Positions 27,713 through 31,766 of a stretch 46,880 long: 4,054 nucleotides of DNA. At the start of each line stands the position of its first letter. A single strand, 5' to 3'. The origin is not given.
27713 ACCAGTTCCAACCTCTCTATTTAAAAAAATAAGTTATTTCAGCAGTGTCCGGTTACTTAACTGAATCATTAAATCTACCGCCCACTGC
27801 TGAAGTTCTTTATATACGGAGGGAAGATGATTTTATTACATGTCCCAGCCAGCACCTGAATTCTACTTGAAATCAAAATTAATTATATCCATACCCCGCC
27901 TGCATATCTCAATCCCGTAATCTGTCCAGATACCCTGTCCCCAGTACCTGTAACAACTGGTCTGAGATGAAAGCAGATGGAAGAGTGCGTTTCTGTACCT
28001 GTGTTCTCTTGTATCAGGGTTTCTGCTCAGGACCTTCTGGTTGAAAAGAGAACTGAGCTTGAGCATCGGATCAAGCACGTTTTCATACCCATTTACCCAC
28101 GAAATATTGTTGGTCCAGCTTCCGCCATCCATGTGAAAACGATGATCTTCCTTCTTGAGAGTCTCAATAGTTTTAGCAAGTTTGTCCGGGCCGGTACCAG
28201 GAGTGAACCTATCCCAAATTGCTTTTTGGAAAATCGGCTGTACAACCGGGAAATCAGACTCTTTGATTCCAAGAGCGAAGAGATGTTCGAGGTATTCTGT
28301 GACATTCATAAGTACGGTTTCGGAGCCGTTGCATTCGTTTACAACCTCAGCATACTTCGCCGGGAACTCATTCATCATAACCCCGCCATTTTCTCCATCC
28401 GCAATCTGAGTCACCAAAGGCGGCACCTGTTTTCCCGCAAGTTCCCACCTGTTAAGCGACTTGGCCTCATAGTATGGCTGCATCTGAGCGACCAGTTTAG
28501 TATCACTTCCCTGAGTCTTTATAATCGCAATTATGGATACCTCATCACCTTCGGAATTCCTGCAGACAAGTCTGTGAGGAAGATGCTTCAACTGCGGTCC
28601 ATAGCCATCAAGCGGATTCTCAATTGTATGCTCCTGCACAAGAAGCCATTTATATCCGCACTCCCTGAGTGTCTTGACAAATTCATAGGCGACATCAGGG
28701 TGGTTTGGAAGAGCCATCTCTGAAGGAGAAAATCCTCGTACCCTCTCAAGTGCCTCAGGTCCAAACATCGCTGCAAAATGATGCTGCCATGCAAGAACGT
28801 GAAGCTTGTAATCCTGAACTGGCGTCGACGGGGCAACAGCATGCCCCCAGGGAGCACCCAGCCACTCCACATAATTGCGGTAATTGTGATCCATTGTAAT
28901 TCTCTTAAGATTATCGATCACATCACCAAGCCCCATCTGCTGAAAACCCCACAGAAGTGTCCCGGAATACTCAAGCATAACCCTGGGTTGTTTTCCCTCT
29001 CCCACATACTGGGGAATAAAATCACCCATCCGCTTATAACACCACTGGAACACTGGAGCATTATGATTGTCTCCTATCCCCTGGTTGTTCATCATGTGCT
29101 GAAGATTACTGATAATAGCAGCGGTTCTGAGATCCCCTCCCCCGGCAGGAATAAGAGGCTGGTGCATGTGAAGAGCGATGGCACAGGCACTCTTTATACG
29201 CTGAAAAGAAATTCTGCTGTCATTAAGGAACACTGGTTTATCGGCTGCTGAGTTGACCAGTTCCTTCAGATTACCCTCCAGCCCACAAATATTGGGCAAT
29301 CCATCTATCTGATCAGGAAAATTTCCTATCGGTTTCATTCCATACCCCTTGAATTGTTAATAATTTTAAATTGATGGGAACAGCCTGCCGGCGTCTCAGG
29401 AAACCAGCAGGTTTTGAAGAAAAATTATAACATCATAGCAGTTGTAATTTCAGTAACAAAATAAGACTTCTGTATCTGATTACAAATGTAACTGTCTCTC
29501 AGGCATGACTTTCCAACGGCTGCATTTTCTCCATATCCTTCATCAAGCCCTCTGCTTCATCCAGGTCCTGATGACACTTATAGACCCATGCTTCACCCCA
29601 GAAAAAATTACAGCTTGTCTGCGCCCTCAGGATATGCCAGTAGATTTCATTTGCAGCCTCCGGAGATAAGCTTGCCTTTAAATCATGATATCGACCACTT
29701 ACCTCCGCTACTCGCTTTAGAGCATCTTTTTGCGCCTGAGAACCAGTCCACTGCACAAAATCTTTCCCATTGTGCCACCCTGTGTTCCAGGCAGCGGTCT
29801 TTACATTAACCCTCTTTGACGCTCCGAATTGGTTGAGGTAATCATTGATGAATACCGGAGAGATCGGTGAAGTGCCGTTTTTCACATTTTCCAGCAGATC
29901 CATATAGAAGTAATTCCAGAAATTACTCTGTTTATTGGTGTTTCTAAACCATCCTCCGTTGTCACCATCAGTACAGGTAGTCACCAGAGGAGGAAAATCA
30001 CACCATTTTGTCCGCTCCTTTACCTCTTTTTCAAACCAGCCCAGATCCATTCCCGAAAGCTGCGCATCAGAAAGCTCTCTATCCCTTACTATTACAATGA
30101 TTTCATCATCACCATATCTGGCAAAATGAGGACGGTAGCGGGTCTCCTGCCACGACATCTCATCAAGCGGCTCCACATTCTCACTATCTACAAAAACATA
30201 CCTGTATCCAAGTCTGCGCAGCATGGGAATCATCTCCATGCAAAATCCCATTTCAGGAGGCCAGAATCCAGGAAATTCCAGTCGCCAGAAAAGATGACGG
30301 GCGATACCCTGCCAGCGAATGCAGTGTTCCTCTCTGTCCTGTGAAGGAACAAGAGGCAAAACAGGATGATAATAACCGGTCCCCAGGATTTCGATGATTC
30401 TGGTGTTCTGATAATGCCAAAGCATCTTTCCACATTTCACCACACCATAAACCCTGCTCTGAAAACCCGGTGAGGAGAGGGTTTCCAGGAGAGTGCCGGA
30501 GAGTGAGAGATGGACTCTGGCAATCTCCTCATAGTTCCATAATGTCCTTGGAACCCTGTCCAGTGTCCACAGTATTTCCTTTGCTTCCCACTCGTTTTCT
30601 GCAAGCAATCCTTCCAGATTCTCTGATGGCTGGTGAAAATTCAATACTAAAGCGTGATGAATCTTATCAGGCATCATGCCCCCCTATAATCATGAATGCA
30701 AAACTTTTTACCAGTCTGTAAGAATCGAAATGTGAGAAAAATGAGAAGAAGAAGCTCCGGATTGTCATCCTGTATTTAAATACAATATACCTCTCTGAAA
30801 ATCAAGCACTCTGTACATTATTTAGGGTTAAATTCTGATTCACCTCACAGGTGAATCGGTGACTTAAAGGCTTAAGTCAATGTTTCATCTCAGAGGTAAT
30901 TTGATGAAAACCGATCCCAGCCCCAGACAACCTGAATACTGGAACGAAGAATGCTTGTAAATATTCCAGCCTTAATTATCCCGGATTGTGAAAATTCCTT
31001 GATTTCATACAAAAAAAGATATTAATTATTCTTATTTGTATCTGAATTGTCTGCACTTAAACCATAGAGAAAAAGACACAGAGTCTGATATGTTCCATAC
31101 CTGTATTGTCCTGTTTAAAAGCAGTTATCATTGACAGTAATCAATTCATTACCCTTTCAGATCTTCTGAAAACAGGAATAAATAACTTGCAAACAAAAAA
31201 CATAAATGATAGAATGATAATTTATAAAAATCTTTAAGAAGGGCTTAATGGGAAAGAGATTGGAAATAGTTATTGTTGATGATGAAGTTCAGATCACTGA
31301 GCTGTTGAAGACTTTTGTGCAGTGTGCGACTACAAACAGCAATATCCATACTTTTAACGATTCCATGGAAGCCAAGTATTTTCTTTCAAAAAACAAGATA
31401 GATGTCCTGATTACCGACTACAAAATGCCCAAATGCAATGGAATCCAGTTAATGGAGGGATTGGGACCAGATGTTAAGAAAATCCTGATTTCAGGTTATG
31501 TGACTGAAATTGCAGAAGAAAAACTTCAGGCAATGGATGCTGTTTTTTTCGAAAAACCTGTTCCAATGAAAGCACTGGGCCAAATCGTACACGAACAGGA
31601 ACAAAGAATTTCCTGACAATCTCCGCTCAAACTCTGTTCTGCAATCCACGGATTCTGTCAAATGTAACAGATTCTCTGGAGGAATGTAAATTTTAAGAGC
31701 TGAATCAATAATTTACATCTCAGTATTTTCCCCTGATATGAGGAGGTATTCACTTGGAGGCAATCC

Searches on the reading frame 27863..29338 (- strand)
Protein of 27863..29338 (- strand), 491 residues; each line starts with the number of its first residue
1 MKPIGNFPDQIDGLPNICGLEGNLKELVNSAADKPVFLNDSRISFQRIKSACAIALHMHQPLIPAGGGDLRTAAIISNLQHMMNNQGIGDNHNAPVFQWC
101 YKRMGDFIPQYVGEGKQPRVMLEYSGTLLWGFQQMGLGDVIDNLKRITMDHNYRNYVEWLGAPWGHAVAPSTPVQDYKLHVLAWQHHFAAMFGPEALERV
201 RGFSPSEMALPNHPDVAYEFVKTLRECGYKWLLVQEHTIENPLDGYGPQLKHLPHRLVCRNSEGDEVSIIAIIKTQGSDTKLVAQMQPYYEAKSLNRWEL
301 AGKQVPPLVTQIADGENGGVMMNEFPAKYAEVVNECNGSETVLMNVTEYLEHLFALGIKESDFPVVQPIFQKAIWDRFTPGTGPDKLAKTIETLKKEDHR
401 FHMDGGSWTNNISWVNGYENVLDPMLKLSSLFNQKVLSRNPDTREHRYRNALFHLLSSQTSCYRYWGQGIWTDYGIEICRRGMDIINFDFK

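Call 76: search_protein_families(library=pfam, proteins=[window:27863-29338:-], max_evalue=0.00001)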
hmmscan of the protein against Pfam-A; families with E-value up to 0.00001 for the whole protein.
window:27863-29338:- (491 aa): 1 family
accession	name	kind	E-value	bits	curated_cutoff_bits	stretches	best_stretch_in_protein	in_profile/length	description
PF03065.20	Glyco_hydro_57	-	8.3e-10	38.9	21.2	1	53-246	1-181/291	Glycosyl hydrolase family 57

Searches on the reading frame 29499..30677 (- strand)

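Call 76: search_protein_families(library=pfam, proteins=[window:29499-30677:-], max_evalue=0.00001)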
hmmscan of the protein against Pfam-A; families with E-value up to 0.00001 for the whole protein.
window:29499-30677:- (392 aa): 1 family
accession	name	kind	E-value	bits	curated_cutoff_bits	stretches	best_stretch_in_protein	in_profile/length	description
PF03065.20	Glyco_hydro_57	-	6.3e-19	68.8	21.2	1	54-285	70-283/291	Glycosyl hydrolase family 57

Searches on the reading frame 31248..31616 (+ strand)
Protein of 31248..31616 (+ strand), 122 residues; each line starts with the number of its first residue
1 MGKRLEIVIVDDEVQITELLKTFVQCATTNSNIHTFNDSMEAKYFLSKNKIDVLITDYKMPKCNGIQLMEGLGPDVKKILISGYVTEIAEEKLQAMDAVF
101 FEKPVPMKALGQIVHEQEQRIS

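Call 76: search_protein_families(library=pfam, proteins=[window:31248-31616:+], max_evalue=0.00001)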
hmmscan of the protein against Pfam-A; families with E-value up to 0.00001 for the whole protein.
window:31248-31616:+ (122 aa): 1 family
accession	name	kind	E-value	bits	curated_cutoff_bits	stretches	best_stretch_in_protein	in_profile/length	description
PF00072.30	Response_reg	-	1.1e-13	51.7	30.2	1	7-114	1-110/111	Response regulator receiver domain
